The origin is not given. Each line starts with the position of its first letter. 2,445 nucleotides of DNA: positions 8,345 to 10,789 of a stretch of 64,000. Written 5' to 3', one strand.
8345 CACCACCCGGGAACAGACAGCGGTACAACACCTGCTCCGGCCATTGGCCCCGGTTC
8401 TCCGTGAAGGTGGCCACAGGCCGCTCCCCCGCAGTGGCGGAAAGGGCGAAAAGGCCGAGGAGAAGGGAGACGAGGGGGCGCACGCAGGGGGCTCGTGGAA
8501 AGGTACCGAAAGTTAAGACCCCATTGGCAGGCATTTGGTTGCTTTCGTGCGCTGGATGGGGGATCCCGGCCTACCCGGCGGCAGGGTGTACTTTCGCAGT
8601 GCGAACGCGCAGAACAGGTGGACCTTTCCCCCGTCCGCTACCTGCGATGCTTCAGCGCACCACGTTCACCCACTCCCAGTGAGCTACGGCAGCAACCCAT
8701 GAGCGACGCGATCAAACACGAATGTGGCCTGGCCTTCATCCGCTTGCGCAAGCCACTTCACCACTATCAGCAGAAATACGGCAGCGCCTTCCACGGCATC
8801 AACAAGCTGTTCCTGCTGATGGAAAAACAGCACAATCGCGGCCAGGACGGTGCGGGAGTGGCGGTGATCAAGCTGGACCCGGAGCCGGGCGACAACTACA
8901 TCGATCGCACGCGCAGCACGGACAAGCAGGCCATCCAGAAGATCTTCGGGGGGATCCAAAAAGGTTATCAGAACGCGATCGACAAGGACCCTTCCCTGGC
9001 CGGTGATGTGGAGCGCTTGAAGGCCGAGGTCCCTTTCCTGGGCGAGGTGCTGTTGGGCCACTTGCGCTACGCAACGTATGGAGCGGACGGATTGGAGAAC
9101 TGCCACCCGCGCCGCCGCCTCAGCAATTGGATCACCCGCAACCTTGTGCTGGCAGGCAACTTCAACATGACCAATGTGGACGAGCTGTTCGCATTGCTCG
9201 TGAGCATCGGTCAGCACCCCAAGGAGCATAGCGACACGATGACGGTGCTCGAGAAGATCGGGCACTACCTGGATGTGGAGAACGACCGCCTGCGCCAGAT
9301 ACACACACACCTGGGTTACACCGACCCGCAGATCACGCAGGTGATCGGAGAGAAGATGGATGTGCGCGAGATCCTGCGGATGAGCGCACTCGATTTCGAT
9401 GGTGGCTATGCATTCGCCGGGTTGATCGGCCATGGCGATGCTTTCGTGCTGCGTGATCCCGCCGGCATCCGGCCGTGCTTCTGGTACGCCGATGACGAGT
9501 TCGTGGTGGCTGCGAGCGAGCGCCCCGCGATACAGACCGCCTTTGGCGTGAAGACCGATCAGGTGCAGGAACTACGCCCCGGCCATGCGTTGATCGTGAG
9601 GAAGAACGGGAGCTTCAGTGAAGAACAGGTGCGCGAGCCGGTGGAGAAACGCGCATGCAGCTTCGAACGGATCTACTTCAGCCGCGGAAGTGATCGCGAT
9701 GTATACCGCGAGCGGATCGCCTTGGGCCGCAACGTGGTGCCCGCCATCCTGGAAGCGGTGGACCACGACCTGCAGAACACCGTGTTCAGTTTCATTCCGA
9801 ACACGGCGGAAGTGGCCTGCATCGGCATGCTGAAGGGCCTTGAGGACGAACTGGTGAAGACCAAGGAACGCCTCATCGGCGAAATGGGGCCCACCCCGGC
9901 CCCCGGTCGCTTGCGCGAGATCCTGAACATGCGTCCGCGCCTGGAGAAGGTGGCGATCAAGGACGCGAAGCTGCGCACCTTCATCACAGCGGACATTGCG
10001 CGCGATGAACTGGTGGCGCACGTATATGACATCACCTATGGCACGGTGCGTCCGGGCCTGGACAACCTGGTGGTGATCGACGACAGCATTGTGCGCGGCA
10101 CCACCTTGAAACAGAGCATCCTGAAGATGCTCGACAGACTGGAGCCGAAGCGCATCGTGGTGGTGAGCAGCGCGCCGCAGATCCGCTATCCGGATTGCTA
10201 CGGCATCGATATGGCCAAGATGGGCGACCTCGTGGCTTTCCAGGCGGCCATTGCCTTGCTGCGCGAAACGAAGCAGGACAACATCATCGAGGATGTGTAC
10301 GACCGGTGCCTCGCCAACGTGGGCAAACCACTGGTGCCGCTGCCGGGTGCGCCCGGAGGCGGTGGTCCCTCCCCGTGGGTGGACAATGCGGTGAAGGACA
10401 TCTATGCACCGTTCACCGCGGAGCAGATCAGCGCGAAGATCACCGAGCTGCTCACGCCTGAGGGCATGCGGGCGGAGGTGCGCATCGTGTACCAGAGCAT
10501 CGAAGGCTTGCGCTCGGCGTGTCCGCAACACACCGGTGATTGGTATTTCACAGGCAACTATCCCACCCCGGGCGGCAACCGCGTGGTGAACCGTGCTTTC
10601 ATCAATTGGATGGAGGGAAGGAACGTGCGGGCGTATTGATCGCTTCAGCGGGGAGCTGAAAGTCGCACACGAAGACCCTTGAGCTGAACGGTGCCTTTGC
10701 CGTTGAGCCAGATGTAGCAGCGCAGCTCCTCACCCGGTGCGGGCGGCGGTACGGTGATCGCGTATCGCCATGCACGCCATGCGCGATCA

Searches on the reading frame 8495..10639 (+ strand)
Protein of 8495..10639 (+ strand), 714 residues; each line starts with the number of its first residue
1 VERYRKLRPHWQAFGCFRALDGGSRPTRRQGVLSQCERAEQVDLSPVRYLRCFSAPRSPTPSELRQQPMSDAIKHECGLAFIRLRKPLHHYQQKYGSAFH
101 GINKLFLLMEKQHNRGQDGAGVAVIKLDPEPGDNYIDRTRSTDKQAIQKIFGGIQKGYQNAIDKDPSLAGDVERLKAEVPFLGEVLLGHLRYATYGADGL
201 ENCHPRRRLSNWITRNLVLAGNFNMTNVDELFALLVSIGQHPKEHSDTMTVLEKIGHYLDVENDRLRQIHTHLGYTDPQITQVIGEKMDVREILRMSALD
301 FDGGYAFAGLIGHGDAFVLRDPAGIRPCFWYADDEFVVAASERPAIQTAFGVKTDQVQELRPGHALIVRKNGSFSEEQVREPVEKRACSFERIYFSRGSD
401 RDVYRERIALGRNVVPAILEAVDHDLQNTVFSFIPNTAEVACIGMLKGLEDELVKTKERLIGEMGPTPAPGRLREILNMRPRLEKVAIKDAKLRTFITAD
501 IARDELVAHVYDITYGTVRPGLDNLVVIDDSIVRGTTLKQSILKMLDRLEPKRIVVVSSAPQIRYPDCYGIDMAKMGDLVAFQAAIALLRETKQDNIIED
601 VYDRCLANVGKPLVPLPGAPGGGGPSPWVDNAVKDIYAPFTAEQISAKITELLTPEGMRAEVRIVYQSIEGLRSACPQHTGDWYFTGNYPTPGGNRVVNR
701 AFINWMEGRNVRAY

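Call 59: search_protein_families(library=pfam, proteins=[window:8495-10639:+], max_evalue=0.001)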
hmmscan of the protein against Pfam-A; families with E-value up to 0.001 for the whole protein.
window:8495-10639:+ (714 aa): 3 families
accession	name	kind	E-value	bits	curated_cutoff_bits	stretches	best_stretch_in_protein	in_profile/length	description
PF13522.11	GATase_6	-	2.1e-06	28.2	27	0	183-253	10-75/130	Glutamine amidotransferase domain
PF13537.11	GATase_7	-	2.1e-06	28.2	25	0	298-347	71-122/123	Glutamine amidotransferase domain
PF13230.11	GATase_4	-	7.2e-05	22.3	23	1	157-270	45-156/272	Glutamine amidotransferases class-II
